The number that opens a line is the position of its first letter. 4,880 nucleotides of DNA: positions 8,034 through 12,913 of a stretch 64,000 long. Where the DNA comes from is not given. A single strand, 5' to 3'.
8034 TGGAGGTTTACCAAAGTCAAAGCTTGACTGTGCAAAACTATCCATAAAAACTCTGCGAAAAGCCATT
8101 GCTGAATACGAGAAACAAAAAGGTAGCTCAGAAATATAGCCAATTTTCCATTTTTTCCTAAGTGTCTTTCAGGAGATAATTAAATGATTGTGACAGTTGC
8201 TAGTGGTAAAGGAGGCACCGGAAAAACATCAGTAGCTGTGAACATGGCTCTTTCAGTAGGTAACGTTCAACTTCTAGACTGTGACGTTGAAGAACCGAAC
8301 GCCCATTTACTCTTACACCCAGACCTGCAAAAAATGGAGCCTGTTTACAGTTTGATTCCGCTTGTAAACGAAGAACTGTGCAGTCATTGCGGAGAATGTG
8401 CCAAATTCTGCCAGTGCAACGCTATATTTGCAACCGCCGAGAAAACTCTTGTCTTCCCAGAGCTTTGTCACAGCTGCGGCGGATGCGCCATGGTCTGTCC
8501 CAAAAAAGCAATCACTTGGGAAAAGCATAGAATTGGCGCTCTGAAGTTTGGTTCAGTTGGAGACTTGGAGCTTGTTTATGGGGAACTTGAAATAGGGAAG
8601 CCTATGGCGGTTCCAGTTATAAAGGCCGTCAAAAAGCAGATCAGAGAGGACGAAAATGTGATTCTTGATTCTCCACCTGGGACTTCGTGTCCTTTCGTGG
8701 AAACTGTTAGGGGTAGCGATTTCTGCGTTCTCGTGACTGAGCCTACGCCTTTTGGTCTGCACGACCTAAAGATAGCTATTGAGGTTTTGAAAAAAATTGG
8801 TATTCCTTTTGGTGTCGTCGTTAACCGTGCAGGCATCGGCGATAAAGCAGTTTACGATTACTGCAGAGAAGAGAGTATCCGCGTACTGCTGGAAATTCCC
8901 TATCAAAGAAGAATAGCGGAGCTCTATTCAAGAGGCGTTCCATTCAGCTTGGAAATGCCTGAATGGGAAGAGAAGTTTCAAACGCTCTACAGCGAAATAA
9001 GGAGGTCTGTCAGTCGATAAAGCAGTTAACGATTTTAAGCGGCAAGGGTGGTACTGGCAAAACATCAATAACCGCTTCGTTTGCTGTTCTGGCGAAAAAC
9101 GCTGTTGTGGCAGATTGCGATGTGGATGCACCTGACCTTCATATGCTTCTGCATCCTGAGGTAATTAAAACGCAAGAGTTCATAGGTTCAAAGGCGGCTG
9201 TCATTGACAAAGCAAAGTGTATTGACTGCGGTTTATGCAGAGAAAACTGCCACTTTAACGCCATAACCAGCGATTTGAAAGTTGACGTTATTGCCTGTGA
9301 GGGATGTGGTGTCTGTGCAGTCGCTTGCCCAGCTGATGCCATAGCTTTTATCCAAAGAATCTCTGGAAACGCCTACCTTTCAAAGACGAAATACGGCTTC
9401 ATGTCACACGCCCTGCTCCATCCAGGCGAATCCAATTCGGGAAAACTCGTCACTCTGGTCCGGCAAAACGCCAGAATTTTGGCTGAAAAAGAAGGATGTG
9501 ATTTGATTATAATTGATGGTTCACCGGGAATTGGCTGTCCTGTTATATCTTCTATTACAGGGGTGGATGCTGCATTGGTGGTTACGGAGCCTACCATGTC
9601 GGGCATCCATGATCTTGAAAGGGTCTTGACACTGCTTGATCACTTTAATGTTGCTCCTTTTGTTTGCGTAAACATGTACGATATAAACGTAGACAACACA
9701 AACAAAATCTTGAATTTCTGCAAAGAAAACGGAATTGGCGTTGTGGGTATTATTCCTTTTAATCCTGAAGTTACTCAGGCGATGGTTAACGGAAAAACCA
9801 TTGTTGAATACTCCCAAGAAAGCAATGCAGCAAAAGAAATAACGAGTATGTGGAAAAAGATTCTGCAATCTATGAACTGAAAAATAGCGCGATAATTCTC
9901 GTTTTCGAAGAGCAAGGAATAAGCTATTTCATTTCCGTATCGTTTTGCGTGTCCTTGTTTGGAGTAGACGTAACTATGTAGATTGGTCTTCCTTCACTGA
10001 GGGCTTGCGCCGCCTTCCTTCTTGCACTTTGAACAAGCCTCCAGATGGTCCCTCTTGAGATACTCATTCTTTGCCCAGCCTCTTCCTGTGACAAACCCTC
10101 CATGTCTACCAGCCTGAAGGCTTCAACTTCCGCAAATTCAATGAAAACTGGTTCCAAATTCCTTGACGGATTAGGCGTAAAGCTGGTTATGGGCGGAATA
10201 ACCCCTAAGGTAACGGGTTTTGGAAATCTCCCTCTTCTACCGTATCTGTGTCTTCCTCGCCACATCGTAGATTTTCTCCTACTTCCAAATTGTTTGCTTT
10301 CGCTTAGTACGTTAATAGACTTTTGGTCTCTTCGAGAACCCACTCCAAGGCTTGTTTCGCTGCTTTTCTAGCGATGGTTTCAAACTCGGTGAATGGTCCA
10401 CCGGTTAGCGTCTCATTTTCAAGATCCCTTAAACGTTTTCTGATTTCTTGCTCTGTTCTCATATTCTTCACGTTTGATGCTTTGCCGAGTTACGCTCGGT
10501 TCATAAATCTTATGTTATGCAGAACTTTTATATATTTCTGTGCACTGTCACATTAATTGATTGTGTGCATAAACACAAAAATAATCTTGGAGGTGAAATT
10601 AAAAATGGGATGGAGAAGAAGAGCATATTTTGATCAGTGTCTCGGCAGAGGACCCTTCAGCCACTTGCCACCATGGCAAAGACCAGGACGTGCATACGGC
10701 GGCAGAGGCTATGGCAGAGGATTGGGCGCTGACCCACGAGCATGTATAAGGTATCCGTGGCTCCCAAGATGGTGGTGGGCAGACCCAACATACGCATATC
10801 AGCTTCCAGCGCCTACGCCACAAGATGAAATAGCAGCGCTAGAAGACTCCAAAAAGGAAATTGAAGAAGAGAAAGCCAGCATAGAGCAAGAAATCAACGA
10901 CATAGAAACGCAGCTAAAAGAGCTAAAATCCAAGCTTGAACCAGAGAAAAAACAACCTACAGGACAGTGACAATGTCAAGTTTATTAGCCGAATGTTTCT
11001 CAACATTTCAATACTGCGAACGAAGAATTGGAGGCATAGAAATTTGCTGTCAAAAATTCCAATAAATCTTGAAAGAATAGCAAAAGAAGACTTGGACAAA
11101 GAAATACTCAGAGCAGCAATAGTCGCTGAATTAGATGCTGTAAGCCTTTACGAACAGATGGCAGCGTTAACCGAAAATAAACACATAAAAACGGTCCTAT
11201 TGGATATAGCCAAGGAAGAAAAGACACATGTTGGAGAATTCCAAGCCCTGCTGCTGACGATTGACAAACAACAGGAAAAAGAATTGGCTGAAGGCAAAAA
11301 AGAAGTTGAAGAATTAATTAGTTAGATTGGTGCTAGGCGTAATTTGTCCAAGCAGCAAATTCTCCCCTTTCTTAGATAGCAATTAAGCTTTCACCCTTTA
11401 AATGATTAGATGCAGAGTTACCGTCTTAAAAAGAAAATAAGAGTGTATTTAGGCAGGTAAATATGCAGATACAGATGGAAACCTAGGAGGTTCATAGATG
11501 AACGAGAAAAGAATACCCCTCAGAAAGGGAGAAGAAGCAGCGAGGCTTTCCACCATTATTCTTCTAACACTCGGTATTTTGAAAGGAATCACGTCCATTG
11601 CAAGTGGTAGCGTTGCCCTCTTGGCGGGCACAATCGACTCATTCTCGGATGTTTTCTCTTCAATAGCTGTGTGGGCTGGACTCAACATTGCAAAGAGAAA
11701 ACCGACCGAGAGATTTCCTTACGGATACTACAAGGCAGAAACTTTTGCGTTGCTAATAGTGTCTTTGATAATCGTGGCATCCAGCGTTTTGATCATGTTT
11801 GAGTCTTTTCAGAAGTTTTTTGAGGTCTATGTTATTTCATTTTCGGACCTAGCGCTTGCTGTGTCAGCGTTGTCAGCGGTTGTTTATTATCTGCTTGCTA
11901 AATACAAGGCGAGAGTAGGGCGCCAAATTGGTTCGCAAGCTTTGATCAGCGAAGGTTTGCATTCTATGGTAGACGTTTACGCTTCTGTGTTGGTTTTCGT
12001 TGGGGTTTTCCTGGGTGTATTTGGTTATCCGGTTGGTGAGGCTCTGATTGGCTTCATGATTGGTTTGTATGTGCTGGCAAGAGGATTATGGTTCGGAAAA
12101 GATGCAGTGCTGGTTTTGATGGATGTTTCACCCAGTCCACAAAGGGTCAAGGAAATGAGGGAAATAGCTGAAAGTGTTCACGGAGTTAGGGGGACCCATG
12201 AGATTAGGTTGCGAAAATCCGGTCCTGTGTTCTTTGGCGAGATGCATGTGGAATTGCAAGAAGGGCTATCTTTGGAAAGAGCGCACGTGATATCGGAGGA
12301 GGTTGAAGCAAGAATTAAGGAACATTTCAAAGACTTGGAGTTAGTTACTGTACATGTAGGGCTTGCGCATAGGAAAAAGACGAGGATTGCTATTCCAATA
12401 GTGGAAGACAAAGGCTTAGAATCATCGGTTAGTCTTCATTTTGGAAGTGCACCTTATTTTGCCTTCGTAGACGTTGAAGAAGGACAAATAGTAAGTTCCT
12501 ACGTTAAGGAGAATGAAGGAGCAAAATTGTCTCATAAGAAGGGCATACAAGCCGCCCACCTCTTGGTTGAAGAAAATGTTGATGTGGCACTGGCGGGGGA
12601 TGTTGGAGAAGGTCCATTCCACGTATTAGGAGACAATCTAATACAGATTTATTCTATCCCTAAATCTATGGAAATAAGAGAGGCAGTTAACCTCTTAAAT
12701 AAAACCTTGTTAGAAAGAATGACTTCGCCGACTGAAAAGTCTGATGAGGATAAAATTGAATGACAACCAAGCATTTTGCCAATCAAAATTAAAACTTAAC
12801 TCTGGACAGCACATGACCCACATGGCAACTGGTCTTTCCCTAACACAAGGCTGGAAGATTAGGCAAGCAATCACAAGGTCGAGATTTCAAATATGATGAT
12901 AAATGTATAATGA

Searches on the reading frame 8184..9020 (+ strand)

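Call 10: search_protein_families(library=pfam, proteins=[window:8184-9020:+])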
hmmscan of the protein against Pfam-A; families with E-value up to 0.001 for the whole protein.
window:8184-9020:+ (278 aa): 12 families
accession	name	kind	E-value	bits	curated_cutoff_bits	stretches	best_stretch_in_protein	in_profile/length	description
PF10609.15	ParA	-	5.7e-15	55.8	27.1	2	2-65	5-73/246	NUBPL iron-transfer P-loop NTPase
PF01656.29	CbiA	-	2.2e-14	53.9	25.4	1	3-254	1-125/125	CobQ/CobB/MinD/ParA nucleotide binding domain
PF00037.32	Fer4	-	1e-11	44.6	21.1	2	90-111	3-24/24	4Fe-4S binding domain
PF12837.12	Fer4_6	-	2.1e-07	31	25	1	90-110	4-24/24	4Fe-4S binding domain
PF14697.11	Fer4_21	-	2.7e-06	27.9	35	1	61-111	3-58/59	4Fe-4S dicluster domain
PF13614.12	AAA_31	-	1.1e-05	25.8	27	0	2-34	3-37/177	AAA domain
PF12838.12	Fer4_7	-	2.7e-05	25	27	1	66-109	2-52/52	4Fe-4S dicluster domain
PF12797.12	Fer4_2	-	9.2e-05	22.6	24.5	0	58-76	2-20/22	4Fe-4S binding domain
PF25160.1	LdpA_Fe-S-bd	-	0.00019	21.6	27.6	0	72-113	9-46/49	LdpA Fe-S cluster-binding domain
PF13237.11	Fer4_10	-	0.00037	20.8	25.5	0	60-106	3-53/53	4Fe-4S dicluster domain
PF13187.11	Fer4_9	-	0.00059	20.2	27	0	66-110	2-52/52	4Fe-4S dicluster domain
PF13484.11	Fer4_16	-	0.00081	20.6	30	0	95-113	2-20/66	4Fe-4S double cluster binding domain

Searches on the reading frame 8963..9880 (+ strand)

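Call 10: search_protein_families(library=pfam, proteins=[window:8963-9880:+])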
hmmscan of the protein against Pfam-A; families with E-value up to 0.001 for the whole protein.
window:8963-9880:+ (305 aa): 12 families
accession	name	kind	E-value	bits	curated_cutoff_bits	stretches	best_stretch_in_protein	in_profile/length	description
PF10609.15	ParA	-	5.9e-13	49.2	27.1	2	179-300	112-245/246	NUBPL iron-transfer P-loop NTPase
PF01656.29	CbiA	-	8.7e-12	45.5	25.4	1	22-280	1-125/125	CobQ/CobB/MinD/ParA nucleotide binding domain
PF00037.32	Fer4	-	6.2e-10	38.9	21.1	2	80-102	2-24/24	4Fe-4S binding domain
PF12837.12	Fer4_6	-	2.3e-07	30.9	25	1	79-101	2-24/24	4Fe-4S binding domain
PF12797.12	Fer4_2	-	5.4e-07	29.6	24.5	0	79-97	3-21/22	4Fe-4S binding domain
PF00142.24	Fer4_NifH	-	7.7e-07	29.3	25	1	242-302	182-246/271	4Fe-4S iron sulfur cluster binding proteins, NifH/frxC family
PF12838.12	Fer4_7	-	9e-07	29.7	27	1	85-126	1-52/52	4Fe-4S dicluster domain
PF14697.11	Fer4_21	-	4.1e-06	27.3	35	1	79-128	1-58/59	4Fe-4S dicluster domain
PF13484.11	Fer4_16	-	8.1e-06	27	30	0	112-130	2-20/66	4Fe-4S double cluster binding domain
PF13237.11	Fer4_10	-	5.3e-05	23.5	25.5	0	106-130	3-29/53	4Fe-4S dicluster domain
PF13614.12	AAA_31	-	0.00014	22.3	27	0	176-227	115-166/177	AAA domain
PF13187.11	Fer4_9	-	0.00035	21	27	0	85-127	1-52/52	4Fe-4S dicluster domain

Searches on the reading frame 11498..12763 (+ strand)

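Call 9: search_protein_families(library=pfam, proteins=[window:11498-12763:+])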
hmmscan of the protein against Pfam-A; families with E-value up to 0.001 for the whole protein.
window:11498-12763:+ (421 aa): 3 families
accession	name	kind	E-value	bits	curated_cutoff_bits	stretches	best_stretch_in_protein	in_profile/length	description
PF01545.26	Cation_efflux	-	6.6e-39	134.2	26.6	1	17-208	3-198/198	Cation efflux family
PF16916.11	ZT_dimer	-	6.7e-20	71.3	26.7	1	212-287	1-75/78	Dimerisation domain of Zinc Transporter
PF02579.22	Nitro_FeMo-Co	-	4.8e-17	62.5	26.3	1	308-400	2-92/94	Dinitrogenase iron-molybdenum cofactor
